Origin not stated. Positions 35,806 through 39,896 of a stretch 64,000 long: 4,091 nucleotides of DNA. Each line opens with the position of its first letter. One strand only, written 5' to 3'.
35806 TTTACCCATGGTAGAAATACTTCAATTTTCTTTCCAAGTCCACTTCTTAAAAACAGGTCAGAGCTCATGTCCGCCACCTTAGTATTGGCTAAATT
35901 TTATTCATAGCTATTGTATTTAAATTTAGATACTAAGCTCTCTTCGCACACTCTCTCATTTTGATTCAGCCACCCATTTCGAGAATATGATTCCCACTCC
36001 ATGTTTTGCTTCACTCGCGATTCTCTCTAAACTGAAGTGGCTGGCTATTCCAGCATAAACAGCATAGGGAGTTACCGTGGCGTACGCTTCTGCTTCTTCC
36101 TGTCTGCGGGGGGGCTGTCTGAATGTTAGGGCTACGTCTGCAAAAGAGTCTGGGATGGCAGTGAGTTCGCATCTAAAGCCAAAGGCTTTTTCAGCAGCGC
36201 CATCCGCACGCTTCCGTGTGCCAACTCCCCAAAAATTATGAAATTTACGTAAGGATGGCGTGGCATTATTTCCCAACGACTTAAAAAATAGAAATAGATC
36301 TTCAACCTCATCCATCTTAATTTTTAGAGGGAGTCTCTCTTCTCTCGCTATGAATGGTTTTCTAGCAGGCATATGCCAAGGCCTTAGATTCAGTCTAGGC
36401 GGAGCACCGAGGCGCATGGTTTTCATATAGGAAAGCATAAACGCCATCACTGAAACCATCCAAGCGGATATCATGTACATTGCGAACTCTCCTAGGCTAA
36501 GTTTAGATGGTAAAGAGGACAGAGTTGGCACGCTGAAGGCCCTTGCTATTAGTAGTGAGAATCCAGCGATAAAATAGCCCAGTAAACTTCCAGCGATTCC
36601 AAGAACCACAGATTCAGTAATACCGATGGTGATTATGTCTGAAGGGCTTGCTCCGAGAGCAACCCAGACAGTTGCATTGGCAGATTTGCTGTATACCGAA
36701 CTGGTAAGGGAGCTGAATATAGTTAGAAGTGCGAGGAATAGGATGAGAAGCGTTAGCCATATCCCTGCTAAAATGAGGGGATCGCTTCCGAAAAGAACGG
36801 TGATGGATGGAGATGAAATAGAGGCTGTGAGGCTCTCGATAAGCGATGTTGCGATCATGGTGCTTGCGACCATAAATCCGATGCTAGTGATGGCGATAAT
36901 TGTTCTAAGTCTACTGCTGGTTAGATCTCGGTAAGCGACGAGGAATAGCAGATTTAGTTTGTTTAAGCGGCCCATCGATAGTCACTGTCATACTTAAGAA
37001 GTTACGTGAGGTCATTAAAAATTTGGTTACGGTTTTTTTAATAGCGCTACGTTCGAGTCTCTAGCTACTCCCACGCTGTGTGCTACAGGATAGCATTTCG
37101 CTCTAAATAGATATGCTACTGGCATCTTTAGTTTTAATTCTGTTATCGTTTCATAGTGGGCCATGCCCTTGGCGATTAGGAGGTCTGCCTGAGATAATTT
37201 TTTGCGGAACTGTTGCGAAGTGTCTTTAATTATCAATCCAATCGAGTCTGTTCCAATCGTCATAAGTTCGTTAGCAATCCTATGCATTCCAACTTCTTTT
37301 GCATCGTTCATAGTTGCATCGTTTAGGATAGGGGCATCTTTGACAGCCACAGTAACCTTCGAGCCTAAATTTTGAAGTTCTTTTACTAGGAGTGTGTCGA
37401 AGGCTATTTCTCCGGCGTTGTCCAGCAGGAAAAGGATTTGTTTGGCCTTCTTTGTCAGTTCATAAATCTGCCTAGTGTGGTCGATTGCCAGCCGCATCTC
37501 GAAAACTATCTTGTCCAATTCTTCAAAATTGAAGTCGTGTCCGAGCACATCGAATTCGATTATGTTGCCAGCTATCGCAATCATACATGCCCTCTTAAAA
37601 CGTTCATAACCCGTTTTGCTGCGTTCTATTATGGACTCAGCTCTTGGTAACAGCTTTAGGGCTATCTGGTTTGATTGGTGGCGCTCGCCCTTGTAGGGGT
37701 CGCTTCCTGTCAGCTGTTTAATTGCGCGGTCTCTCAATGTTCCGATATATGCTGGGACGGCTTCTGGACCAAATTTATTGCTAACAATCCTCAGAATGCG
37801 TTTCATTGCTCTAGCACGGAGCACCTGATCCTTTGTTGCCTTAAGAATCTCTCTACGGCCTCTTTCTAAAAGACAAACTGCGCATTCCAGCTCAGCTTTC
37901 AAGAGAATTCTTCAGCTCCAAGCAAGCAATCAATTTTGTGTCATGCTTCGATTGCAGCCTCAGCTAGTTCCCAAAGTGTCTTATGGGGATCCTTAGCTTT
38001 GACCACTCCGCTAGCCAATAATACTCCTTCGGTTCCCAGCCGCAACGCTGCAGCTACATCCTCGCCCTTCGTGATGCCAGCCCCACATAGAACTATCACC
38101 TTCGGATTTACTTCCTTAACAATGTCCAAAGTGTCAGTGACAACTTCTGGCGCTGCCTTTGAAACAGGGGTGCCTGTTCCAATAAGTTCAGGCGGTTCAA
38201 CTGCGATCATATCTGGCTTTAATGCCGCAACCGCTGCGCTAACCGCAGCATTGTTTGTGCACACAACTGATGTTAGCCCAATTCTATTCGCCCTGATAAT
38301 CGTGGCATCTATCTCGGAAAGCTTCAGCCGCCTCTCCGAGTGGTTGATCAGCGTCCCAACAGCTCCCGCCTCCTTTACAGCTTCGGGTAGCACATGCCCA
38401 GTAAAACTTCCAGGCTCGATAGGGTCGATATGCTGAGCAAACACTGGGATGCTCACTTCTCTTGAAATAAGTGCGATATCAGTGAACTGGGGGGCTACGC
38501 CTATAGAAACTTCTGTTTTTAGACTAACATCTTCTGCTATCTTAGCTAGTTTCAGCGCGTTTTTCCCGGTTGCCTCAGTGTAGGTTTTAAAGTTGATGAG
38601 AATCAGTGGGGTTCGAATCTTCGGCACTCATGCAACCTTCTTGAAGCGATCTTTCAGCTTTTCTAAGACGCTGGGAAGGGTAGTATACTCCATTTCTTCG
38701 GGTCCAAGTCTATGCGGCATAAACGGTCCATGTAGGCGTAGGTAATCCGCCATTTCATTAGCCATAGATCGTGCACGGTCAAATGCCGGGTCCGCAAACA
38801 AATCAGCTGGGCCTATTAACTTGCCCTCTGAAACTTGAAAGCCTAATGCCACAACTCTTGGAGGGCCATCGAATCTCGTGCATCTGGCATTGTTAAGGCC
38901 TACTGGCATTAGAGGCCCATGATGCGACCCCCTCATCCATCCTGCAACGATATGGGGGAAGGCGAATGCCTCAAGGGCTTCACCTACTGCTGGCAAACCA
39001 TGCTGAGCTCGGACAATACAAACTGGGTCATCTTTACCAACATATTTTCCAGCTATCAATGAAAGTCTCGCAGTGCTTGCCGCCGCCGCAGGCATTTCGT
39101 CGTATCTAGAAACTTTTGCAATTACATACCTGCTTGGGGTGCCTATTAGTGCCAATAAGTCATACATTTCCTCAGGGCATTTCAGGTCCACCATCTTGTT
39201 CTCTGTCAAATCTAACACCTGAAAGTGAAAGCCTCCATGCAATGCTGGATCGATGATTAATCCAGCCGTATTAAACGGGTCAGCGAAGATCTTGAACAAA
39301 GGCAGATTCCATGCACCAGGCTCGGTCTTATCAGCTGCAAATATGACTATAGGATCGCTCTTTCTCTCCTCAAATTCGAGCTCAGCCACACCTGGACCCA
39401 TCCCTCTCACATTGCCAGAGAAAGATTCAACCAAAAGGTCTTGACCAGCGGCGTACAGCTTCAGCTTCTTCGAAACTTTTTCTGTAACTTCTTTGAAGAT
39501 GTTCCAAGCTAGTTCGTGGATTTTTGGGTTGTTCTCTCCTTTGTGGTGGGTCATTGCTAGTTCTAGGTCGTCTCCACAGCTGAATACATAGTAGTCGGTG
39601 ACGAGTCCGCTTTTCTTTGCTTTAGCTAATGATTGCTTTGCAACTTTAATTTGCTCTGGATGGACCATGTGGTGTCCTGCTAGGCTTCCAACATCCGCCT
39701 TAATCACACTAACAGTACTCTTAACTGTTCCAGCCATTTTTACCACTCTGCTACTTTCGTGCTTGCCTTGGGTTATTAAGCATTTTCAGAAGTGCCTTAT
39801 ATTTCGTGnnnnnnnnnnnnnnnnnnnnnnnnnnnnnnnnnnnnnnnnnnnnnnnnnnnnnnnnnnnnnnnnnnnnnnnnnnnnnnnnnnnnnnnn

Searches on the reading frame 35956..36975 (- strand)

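Call 40: search_protein_families(library=pfam, proteins=[window:35956-36975:-], max_evalue=0.001)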
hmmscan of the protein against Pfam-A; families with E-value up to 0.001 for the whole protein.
window:35956-36975:- (339 aa): 1 family
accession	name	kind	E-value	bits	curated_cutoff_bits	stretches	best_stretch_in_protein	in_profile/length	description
PF02687.27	FtsX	-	0.00046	20.7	25.5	1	75-188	4-117/120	FtsX-like permease C-terminal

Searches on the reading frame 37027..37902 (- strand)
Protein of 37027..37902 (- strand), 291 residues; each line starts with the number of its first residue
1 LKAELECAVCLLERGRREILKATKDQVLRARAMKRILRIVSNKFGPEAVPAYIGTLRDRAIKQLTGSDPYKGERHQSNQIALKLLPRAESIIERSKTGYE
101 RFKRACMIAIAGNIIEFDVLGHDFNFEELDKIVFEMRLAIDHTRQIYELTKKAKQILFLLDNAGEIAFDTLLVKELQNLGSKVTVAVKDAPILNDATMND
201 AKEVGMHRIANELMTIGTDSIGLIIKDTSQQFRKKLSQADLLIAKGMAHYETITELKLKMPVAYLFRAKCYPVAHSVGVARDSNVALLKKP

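Call 40: search_protein_families(library=pfam, proteins=[window:37027-37902:-], max_evalue=0.001)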
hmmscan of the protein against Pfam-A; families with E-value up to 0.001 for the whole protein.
window:37027-37902:- (291 aa): 1 family
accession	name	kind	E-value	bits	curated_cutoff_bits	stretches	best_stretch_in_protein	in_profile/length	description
PF01937.24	ARMT1-like_dom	-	1.5e-60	205.4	25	1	6-284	4-310/311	Damage-control phosphatase ARMT1-like domain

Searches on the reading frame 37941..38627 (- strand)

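Call 85: search_protein_families(library=pfam, proteins=[window:37941-38627:-], max_evalue=0.00001)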
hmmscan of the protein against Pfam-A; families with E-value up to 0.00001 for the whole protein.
window:37941-38627:- (228 aa): 2 families
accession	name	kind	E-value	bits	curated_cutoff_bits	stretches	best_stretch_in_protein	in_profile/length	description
PF00121.24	TIM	-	5.4e-44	151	20.1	1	7-213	1-237/245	Triosephosphate isomerase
PF05690.20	ThiG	-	1.9e-06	27.9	23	1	165-217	165-216/247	Thiazole biosynthesis protein ThiG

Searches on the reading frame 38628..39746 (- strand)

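Call 85: search_protein_families(library=pfam, proteins=[window:38628-39746:-], max_evalue=0.00001)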
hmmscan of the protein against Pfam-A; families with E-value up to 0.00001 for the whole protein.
window:38628-39746:- (372 aa): 1 family
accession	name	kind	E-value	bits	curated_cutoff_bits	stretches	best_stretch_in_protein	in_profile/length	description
PF01950.21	FBPase_3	-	6.8e-181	601.6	25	1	9-369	1-361/361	Fructose-1,6-bisphosphatase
